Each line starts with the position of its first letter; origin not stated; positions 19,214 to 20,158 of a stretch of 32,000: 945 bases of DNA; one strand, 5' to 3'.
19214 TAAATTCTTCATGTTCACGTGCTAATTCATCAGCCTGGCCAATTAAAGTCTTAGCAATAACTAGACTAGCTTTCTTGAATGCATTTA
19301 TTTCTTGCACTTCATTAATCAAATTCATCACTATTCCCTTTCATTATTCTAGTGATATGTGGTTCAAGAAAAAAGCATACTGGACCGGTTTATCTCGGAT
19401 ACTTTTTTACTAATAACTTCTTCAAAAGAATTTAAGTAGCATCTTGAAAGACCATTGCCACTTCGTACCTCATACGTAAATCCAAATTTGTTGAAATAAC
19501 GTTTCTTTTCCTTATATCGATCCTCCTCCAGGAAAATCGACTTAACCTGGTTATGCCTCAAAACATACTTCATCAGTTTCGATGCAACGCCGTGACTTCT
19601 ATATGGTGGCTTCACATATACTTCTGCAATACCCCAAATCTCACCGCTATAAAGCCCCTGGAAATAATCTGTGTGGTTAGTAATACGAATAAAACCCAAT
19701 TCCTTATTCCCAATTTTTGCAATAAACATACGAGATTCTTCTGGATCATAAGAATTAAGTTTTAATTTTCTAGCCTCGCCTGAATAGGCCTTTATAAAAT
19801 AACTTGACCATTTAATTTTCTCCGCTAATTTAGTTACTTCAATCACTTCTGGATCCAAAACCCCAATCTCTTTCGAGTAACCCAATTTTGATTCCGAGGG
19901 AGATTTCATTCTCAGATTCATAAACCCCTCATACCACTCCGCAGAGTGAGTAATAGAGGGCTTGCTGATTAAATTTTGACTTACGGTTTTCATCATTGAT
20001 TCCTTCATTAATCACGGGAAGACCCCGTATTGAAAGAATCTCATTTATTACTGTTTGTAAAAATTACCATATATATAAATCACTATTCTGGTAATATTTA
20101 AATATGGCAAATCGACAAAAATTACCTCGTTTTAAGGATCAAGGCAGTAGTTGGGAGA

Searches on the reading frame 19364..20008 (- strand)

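Call 8: search_protein_families(library=ncbifam, proteins=[window:19364-20008:-], max_evalue=0.01)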
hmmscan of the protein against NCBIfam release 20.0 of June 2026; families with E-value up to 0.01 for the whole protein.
window:19364-20008:- (214 aa): 3 families
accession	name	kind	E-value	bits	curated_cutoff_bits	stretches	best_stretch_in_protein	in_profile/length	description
NF043067.1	AAC_6p_group_E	equivalog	2.4e-06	27.5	140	1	89-149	35-95/140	aminoglycoside 6'-N-acetyltransferase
NF033374.6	AAC_6p_Id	exception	0.00063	19.8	320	1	89-149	40-101/149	aminoglycoside N-acetyltransferase AAC(6')-Id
TIGR01575.1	rimI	equivalog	0.0037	17.4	86.4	1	91-177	31-112/132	ribosomal protein S18-alanine N-acetyltransferase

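Call 9: search_protein_families(library=phrogs, proteins=[window:19364-20008:-], max_evalue=0.01)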
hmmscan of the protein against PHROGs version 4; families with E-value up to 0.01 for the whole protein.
window:19364-20008:- (214 aa): 2 families
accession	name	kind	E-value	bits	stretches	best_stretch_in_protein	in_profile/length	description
phrog_1249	-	other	2.7e-05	25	1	82-183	49-152/180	acetyltransferase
phrog_3810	-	other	0.0017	19.3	1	104-179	72-144/155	acetyltransferase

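Call 90: search_protein_families(library=padloc, proteins=[window:19364-20008:-], max_evalue=0.01)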
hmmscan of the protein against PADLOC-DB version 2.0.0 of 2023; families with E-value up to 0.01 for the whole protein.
window:19364-20008:- (214 aa): 0 families
